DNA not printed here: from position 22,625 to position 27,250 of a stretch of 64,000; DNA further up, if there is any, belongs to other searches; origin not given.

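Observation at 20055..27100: Candidate ether-lipid / plasmalogen locus: GpsA paralog divergent from a GT4 + fused PlsA/PlsR-like reductase operon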

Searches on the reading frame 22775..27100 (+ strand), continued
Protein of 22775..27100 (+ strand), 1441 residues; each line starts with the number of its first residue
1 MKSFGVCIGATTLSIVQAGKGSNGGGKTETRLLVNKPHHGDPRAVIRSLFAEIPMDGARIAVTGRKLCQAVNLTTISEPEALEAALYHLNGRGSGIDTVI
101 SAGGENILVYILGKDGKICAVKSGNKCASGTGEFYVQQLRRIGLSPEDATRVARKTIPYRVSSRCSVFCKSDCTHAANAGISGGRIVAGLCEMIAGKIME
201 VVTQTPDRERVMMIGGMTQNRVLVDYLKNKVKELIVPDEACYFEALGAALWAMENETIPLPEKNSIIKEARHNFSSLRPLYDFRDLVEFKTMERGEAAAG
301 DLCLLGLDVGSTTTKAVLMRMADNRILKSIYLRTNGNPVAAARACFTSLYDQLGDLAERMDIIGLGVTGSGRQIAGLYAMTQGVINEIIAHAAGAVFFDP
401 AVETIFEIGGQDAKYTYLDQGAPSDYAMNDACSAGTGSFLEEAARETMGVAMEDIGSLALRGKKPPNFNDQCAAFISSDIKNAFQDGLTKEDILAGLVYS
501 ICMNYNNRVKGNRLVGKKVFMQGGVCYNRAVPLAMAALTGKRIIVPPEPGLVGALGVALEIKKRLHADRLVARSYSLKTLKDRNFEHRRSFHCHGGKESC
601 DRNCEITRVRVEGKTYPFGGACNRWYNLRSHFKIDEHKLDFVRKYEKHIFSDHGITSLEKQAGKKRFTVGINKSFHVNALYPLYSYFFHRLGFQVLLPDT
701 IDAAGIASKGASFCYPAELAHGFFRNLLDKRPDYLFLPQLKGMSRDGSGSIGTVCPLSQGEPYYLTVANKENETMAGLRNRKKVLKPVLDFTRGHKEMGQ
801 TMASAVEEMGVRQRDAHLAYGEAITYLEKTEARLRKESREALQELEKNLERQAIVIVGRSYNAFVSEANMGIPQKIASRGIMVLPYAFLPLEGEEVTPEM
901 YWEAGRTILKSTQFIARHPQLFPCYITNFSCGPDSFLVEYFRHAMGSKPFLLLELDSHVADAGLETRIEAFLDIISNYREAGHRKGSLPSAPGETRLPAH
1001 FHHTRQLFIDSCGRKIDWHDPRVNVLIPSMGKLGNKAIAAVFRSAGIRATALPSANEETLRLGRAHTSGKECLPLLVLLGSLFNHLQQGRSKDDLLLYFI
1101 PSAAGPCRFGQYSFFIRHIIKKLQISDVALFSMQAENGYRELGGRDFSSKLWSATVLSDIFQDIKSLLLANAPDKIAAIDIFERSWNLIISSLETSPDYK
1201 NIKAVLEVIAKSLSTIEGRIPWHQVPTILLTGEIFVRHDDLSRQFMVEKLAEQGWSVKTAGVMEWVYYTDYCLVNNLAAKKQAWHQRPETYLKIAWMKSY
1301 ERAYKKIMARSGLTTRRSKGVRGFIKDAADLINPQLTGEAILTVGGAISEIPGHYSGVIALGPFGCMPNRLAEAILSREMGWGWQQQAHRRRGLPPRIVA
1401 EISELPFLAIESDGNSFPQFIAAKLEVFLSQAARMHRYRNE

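Call 21: find_encoding_contigs(protein=P0014, flank=8000, max_places=1)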
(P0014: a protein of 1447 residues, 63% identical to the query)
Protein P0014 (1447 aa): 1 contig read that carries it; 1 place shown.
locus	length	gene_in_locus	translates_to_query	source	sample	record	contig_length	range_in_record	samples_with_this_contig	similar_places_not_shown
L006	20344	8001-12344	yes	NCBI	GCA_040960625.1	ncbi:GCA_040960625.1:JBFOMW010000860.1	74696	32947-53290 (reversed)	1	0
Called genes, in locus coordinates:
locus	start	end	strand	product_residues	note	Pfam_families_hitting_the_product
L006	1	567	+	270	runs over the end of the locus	PF01578:Cytochrom_C_asm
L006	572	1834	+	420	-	PF05201:GlutR_N, PF01488:Shikimate_DH, PF13241:NAD_binding_7 (faint), PF00745:GlutR_dimer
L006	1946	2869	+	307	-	PF01379:Porphobil_deam, PF03900:Porphobil_deamC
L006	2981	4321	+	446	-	PF03783:CsgG (faint)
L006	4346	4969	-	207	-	PF02163:Peptidase_M50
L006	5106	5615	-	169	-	PF00881:Nitroreductase, PF14512:TM1586_NiRdase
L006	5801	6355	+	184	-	PF03358:FMN_red, PF02525:Flavodoxin_2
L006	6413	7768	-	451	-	PF02878:PGM_PMM_I, PF02879:PGM_PMM_II, PF02880:PGM_PMM_III, PF00408:PGM_PMM_IV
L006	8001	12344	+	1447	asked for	PF01869:BcrAD_BadFG, PF09989:DUF2229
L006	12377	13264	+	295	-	PF02899:Phage_int_SAM_1, PF13495:Phage_int_SAM_4 (weak), PF00589:Phage_integrase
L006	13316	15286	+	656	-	-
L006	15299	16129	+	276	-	PF00793:DAHP_synth_1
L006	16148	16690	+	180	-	PF00702:Hydrolase (faint), PF08282:Hydrolase_3 (weak)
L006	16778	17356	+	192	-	PF06835:LptC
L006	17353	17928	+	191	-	PF03968:LptD_N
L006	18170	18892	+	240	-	PF00005:ABC_tran, PF13304:AAA_21 (faint)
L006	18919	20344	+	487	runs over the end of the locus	PF00309:Sigma54_AID, PF04963:Sigma54_CBD, PF04552:Sigma54_DBD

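Call 56: find_encoding_contigs(protein=P0007, flank=8000, max_places=1)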
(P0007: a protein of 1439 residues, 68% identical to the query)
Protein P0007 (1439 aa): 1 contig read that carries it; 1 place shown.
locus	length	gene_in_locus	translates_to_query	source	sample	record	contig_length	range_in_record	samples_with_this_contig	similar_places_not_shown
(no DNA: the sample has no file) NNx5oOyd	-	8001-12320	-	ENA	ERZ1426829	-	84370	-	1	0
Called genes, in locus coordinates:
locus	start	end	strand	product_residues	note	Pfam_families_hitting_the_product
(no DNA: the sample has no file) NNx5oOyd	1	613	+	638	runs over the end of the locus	PF00012:HSP70, PF06723:MreB_Mbl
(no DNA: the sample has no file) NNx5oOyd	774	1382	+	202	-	PF13091:PLDc_2, PF17941:PP_kinase_C_1 (weak)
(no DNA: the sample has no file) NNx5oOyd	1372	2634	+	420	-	PF13458:Peripla_BP_6, PF01094:ANF_receptor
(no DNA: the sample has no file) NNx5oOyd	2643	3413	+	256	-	PF01975:SurE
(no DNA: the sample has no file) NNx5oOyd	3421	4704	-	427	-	PF01210:NAD_Gly3P_dh_N, PF03807:F420_oxidored (weak), PF07479:NAD_Gly3P_dh_C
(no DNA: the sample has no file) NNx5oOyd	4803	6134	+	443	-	PF08323:Glyco_transf_5, PF13439:Glyco_transf_4, PF13579:Glyco_trans_4_4, PF13477:Glyco_trans_4_2 (weak), PF20706:GT4-conflict, PF00534:Glycos_transf_1, PF13692:Glyco_trans_1_4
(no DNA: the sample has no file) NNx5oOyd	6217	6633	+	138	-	PF01402:RHH_1, PF08753:NikR_C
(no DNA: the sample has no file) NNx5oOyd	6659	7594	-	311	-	PF03401:TctC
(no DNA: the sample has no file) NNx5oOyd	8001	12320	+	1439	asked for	PF01869:BcrAD_BadFG, PF09989:DUF2229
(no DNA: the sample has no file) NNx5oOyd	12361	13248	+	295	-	PF02899:Phage_int_SAM_1, PF13495:Phage_int_SAM_4 (weak), PF00589:Phage_integrase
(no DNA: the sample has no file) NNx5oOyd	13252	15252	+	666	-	-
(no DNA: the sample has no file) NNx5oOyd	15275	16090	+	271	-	PF00793:DAHP_synth_1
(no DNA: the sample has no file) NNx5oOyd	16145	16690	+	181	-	PF00702:Hydrolase (weak), PF08282:Hydrolase_3 (weak)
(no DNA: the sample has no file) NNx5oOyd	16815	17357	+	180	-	PF06835:LptC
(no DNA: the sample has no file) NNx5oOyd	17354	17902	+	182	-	PF03968:LptD_N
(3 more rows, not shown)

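Call 57: find_encoding_contigs(protein=P0009, flank=8000, max_places=1)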
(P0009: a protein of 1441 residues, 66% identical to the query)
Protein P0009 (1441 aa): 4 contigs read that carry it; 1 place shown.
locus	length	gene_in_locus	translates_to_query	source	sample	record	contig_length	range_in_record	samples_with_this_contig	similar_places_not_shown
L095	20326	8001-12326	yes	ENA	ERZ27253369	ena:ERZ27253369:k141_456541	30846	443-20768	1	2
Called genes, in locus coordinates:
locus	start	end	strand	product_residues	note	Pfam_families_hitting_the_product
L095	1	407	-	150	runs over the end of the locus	-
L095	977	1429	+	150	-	PF21157:DksA_N, PF01258:zf-dskA_traR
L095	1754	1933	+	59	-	-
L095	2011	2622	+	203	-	PF00081:Sod_Fe_N, PF02777:Sod_Fe_C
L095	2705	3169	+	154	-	PF00072:Response_reg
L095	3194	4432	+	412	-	PF00072:Response_reg, PF00989:PAS, PF13188:PAS_8, PF08448:PAS_4 (weak), PF13426:PAS_9 (weak), PF08447:PAS_3, PF00196:GerE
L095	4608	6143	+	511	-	PF08323:Glyco_transf_5, PF13439:Glyco_transf_4 (weak), PF13579:Glyco_trans_4_4 (faint)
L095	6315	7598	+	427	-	PF08323:Glyco_transf_5, PF13579:Glyco_trans_4_4, PF13439:Glyco_transf_4, PF20706:GT4-conflict, PF00534:Glycos_transf_1, PF13692:Glyco_trans_1_4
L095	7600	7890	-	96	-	PF00543:P-II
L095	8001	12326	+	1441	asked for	PF01869:BcrAD_BadFG, PF02782:FGGY_C (faint), PF01869:BcrAD_BadFG, PF09989:DUF2229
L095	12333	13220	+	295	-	PF02899:Phage_int_SAM_1, PF13495:Phage_int_SAM_4 (weak), PF00589:Phage_integrase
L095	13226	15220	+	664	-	-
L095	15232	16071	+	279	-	PF00793:DAHP_synth_1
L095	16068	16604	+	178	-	PF00702:Hydrolase (weak), PF08282:Hydrolase_3 (weak)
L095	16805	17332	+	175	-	PF06835:LptC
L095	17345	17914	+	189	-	PF03968:LptD_N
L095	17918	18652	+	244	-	PF00005:ABC_tran, PF13304:AAA_21 (faint)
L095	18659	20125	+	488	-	PF00309:Sigma54_AID, PF04963:Sigma54_CBD, PF04552:Sigma54_DBD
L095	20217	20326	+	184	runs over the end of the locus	PF02482:Ribosomal_S30AE, PF16321:Ribosom_S30AE_C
